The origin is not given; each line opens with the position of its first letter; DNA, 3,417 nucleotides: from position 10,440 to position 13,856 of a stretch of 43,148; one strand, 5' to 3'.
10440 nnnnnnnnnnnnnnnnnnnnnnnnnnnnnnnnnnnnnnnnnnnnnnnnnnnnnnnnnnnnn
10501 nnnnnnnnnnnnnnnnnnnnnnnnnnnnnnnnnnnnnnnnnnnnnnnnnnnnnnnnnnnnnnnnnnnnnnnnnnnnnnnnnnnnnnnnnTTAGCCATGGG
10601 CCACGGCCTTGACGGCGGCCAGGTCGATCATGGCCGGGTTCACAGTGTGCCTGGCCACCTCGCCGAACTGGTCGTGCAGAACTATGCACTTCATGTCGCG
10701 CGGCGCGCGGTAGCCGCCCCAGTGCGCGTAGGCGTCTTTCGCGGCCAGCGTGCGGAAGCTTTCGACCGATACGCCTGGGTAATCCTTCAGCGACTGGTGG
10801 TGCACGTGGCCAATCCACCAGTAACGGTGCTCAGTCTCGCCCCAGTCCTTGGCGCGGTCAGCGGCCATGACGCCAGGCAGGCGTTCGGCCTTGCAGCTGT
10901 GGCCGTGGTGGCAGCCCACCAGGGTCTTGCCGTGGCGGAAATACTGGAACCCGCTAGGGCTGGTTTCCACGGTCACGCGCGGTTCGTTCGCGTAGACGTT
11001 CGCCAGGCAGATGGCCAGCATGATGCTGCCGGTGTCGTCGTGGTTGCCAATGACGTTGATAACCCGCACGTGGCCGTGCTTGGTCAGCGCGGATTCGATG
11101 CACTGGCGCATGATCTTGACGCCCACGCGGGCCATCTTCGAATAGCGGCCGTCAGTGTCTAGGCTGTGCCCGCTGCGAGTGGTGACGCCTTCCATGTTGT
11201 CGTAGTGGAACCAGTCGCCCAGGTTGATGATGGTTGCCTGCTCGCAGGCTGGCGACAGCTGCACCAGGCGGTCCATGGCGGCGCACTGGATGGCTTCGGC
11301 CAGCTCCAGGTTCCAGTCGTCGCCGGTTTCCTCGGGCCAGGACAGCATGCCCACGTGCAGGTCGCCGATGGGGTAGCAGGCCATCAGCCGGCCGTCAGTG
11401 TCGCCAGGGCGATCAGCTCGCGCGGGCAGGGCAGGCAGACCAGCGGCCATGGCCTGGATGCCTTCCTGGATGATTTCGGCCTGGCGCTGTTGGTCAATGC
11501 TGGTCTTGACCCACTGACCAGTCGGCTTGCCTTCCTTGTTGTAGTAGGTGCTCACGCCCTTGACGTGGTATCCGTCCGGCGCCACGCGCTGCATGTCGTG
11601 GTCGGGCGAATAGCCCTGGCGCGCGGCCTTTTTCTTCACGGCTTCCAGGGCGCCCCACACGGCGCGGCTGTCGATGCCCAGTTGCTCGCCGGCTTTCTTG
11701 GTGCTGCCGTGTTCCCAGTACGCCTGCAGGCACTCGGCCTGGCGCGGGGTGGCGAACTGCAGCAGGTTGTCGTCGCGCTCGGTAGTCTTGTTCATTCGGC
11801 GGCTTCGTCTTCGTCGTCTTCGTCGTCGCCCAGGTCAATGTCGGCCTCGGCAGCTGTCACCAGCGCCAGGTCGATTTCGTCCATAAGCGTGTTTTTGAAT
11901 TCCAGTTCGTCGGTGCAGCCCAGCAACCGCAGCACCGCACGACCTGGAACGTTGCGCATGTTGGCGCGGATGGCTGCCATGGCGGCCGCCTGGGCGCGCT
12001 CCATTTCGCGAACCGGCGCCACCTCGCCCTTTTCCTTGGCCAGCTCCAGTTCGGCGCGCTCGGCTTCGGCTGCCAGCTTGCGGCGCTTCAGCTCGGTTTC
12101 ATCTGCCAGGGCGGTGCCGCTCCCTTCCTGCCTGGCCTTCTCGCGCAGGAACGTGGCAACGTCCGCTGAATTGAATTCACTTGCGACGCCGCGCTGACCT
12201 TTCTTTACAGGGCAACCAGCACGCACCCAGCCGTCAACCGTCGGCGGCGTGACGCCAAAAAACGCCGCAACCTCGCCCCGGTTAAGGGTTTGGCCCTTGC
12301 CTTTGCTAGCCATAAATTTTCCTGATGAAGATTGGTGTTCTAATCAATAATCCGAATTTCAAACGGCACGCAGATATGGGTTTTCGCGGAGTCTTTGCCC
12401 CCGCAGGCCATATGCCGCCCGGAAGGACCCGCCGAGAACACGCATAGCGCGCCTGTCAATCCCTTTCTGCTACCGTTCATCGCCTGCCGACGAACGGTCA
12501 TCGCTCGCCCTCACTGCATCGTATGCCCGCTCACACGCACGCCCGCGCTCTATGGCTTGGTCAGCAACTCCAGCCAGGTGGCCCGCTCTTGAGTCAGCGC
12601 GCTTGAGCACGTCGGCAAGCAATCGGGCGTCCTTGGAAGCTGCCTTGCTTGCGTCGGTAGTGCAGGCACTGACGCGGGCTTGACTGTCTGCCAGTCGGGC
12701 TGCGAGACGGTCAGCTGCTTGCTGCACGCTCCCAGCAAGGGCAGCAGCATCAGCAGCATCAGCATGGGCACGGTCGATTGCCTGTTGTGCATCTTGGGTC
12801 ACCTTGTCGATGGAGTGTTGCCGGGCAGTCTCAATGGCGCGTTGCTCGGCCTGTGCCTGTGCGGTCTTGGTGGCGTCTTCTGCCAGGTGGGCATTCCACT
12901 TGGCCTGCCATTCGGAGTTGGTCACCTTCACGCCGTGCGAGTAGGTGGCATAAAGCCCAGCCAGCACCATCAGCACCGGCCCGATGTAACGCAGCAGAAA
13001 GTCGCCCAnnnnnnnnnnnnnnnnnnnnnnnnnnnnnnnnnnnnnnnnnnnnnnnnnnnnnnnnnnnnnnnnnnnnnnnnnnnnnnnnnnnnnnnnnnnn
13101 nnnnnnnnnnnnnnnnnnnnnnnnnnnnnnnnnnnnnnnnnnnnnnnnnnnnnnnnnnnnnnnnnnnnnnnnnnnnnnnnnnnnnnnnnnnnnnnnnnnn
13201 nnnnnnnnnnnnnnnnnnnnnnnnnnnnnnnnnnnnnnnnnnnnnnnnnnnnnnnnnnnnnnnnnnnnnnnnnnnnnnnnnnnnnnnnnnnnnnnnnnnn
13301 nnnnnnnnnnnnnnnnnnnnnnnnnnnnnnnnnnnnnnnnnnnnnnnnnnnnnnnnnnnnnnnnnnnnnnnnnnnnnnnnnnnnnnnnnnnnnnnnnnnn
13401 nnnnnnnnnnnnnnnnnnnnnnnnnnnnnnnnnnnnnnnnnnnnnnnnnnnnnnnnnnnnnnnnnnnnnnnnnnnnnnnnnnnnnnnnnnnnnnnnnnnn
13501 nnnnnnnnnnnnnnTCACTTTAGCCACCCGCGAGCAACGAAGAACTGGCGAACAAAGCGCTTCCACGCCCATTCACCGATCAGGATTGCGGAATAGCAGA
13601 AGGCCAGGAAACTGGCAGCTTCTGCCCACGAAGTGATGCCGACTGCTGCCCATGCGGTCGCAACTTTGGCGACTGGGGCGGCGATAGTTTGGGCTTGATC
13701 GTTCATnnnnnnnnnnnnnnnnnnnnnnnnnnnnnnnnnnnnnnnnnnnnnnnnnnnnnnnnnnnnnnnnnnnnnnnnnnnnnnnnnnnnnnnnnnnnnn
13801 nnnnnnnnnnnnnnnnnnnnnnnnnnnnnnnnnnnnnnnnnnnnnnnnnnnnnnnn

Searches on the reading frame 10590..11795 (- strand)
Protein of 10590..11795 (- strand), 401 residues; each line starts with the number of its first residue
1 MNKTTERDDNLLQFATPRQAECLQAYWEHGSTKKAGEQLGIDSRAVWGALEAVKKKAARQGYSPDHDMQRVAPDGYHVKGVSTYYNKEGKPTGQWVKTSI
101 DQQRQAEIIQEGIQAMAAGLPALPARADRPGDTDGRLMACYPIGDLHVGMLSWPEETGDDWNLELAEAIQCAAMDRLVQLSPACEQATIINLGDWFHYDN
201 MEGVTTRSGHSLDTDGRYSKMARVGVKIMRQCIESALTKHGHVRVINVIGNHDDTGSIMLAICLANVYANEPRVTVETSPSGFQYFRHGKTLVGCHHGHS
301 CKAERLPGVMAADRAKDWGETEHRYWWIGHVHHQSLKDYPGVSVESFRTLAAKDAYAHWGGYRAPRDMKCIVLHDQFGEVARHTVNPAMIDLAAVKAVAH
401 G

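Call 17: search_protein_families(library=pfam, proteins=[window:10590-11795:-], max_evalue=0.001)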
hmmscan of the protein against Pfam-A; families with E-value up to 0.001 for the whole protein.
window:10590-11795:- (401 aa): 0 families

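Call 21: search_protein_families(library=phrogs, proteins=[window:10590-11795:-], max_evalue=0.001)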
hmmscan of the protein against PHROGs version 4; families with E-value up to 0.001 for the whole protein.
window:10590-11795:- (401 aa): 5 families
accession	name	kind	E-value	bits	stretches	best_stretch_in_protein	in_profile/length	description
phrog_704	-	DNA, RNA and nucleotide metabolism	1.1e-120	404.4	1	22-390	12-389/390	DNA repair exonuclease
phrog_20762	-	unknown function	5e-29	102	1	274-389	1-117/117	-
phrog_20703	-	unknown function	1.5e-21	78.4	1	29-206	58-232/258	-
phrog_284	-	DNA, RNA and nucleotide metabolism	4.4e-15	56.5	1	57-378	45-385/398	exonuclease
phrog_21891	-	unknown function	1.8e-06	29.6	1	258-356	5-102/130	-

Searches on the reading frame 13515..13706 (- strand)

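Call 17: search_protein_families(library=pfam, proteins=[window:13515-13706:-], max_evalue=0.001)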
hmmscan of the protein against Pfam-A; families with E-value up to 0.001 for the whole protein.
window:13515-13706:- (63 aa): 0 families

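Call 21: search_protein_families(library=phrogs, proteins=[window:13515-13706:-], max_evalue=0.001)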
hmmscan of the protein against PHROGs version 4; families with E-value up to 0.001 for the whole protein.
window:13515-13706:- (63 aa): 1 family
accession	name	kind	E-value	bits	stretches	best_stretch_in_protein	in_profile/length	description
phrog_21780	-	lysis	2.6e-16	60.7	1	1-62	1-62/75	holin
